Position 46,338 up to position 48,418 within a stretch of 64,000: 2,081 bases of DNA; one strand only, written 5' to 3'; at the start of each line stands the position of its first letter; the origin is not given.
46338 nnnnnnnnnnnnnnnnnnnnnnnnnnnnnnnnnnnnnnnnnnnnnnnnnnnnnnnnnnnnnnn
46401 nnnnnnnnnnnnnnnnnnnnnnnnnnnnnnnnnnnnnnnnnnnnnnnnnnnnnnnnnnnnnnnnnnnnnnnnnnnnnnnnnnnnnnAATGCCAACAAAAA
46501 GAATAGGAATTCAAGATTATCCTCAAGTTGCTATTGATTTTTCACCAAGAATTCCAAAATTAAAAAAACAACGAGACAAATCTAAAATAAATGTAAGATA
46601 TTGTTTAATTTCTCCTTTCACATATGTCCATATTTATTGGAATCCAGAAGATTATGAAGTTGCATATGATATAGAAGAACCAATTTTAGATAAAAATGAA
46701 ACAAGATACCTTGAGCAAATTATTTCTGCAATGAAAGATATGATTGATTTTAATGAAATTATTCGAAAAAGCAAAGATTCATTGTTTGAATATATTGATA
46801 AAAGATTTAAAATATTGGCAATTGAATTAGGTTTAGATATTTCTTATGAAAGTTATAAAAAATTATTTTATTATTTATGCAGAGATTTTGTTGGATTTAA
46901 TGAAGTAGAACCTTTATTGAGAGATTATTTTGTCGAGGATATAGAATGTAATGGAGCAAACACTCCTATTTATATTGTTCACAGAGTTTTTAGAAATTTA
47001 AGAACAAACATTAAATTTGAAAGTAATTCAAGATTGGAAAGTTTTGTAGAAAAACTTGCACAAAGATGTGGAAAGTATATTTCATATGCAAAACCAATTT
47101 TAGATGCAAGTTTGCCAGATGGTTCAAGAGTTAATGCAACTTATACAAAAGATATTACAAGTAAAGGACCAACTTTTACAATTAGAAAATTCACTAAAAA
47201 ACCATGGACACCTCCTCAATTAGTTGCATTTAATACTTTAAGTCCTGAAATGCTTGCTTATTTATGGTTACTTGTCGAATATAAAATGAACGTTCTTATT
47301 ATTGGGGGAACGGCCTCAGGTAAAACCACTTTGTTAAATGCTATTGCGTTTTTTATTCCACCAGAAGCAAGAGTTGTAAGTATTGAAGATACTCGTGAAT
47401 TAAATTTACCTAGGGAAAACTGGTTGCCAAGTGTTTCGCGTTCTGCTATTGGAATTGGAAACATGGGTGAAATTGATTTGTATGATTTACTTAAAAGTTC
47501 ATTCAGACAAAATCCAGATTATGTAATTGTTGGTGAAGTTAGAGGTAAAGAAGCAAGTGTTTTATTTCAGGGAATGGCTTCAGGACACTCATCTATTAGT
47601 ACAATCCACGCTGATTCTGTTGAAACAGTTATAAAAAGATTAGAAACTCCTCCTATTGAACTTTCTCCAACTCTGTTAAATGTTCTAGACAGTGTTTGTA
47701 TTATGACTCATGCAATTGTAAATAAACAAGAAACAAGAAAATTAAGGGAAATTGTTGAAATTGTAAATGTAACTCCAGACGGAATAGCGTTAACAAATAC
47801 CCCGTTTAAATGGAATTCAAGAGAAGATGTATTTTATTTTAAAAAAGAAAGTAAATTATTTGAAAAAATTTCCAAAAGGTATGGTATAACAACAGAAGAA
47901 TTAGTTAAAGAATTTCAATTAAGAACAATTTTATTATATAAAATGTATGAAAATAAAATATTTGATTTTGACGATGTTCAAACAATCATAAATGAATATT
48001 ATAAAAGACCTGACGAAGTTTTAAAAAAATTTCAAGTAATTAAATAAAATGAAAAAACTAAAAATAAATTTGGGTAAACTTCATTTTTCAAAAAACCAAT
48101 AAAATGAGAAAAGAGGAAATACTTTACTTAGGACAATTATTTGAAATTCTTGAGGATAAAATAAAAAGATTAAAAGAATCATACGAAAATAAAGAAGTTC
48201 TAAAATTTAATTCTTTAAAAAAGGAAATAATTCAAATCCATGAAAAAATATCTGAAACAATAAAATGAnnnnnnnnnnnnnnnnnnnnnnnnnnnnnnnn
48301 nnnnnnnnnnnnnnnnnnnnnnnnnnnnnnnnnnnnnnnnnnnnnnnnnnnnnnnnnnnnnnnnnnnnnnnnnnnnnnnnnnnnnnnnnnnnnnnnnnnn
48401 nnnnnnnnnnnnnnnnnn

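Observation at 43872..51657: Archaeal type IV pilus locus with four pilin-like genes, one FlaI/PilB-type ATPase and a membrane platform split into two genes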

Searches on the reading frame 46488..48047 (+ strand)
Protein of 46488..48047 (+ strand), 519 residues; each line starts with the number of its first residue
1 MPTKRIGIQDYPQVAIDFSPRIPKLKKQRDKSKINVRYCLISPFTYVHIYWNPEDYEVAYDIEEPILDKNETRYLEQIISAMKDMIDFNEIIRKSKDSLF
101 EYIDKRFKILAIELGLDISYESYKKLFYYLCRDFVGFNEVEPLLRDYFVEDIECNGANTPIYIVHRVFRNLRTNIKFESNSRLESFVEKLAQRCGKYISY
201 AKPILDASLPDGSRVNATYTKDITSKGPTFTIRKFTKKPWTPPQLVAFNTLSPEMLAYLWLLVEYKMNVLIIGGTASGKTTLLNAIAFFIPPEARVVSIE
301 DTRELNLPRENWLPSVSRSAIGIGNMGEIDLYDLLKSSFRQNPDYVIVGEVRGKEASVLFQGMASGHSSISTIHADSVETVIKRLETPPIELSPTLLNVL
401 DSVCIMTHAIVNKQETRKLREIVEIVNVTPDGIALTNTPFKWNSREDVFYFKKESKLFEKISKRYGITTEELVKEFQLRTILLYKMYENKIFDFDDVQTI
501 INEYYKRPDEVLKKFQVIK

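Call 3: search_protein_families(library=pfam, proteins=[window:46488-48047:+], max_evalue=1)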
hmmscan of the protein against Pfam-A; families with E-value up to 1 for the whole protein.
window:46488-48047:+ (519 aa): 14 families
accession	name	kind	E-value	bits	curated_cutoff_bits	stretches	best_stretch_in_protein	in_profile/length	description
PF00437.27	T2SSE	-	4.4e-34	118.2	24.9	1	140-388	8-258/370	Type II/IV secretion system protein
PF13555.12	AAA_29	-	0.00053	20.1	27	1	267-294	23-50/61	P-loop containing region of AAA domain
PF23989.1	PilB3_C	-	0.00089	19.8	27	1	451-515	6-70/83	PilB3-like, C-terminal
PF00005.33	ABC_tran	-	0.0091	17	25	1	264-300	9-45/137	ABC transporter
PF13476.12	AAA_23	-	0.0092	17.1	27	1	269-288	22-41/201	AAA domain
PF01580.24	FtsK_SpoIIIE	-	0.046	13.6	24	1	267-286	40-59/221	FtsK/SpoIIIE family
PF13191.12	AAA_16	-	0.07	14.1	32.6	1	268-316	26-73/167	AAA ATPase domain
PF20720.3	nSTAND3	-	0.075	13.2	27.2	1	267-305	18-57/155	Novel STAND NTPase 3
PF09818.15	ABC_ATPase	-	0.11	11.9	23.2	1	269-287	82-100/283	P-loop domain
PF13401.12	AAA_22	-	0.15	12.9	27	0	265-289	4-28/130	AAA domain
PF13521.12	AAA_28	-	0.15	12.7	27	1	269-287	2-20/164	AAA domain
PF10279.14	Latarcin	-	0.16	12.7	25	1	55-90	2-38/64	Latarcin precursor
PF25199.1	nSTAND_NTPase5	-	0.16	12.3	34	1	269-337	44-118/145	Novel STAND NTPase 5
PF00270.35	DEAD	-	0.16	12.1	26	0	266-305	14-57/167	DEAD/DEAH box helicase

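Call 4: search_protein_families(library=ncbifam, proteins=[window:46488-48047:+], max_evalue=1)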
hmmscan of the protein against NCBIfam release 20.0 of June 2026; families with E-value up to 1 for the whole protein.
window:46488-48047:+ (519 aa): 38 families (the best 25 are shown)
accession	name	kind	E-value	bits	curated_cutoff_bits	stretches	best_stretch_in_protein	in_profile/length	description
NF058587.1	archaellum_moto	equivalog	1.3e-120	403.6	550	1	9-507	5-520/527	archaellum flagellar ATPase motor FlaI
NF053672.1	bindosome_BasE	exception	1.3e-70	238.6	1000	1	24-507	30-510/512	bindosome assembly system ATPase subunit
TIGR03819.1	heli_sec_ATPase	hypoth_equivalog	2.8e-44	151.7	373.15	1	129-387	44-299/340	TadA family conjugal transfer-associated ATPase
TIGR02782.1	TrbB_P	equivalog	2.1e-38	132.4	304.55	1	178-428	49-296/303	P-type conjugative transfer ATPase TrbB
TIGR02788.1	VirB11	equivalog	9.7e-38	129.9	249.95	2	257-385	135-262/308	P-type DNA transfer ATPase VirB11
NF010469.0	PRK13894.1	subfamily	7.8e-33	114.2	508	1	179-428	63-307/320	conjugal transfer ATPase TrbB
NF010475.0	PRK13900.1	equivalog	1.5e-27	96.5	389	2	258-385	152-279/333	type IV secretion system ATPase VirB11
NF010407.0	PRK13833.1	subfamily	9.6e-27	94.2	499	1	184-426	63-301/323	conjugal transfer protein TrbB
NF010425.0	PRK13851.1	equivalog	9.4e-20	70.8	461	1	255-383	151-278/344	type IV secretion system protein VirB11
NF041000.1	ATPase_ComGA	equivalog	5.8e-17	61.6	300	1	269-388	131-245/267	competence type IV pilus ATPase ComGA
TIGR02525.1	plasmid_TraJ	equivalog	2.1e-12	46.7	368.3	1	270-396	153-281/372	plasmid transfer ATPase TraJ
TIGR02538.1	type_IV_pilB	equivalog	3.7e-11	42.4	675.65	1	269-386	319-430/564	type IV-A pilus assembly ATPase PilB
NF007755.0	PRK10436.1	equivalog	3.8e-11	42.3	617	1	268-387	221-334/465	type II secretion system protein GspE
TIGR02533.1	type_II_gspE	equivalog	3.9e-11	42.3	630.25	1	268-391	245-362/486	type II secretion system ATPase GspE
TIGR01420.1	pilT_fam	subfamily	5.9e-11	42.2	319.1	1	269-426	125-283/343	PilT/PilU family type 4a pilus ATPase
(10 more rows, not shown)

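Call 15: search_solved_structures(query=window:46488-48044:+, max_evalue=1e-10)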
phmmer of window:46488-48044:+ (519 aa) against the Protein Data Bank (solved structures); distinct sequences matched with E-value up to 1e-10: 9.
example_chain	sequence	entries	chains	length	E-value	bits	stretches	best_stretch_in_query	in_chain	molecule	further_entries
2oap_1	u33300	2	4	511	4.1e-112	378.3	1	32-515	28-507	Type II secretion system protein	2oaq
4ii7_A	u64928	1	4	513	2.2e-86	293.5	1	33-501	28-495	FlaI ATPase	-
4ihq_A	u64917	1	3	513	1.2e-85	291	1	33-501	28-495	FlaI ATPase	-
8rkd_E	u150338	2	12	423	3.2e-50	174.2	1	78-434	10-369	Pilus assembly ATPase CpaF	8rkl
8rjf_A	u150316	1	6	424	3.3e-50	174.2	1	78-434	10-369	Pilus assembly ATPase CpaF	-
9e24_A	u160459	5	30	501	4.9e-50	173.6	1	78-434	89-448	CpaF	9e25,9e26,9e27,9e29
6bge_A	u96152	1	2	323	3.9e-20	74.9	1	179-386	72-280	VirB11-like protein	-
1g6o_A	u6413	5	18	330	4.1e-20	74.9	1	179-386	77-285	CAG-ALPHA | virB11 homolog | Cag-alfa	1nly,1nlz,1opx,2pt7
2gza_A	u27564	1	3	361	6.6e-14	54.4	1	239-386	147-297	Type IV secretion system protein VirB11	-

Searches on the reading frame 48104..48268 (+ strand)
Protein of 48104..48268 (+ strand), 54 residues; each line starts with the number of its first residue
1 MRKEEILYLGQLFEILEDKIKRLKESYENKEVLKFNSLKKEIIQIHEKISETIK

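Call 24: search_protein_families(library=pfam, proteins=[window:48104-48268:+], max_evalue=0.1)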
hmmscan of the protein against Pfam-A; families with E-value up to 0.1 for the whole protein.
window:48104-48268:+ (54 aa): 0 families
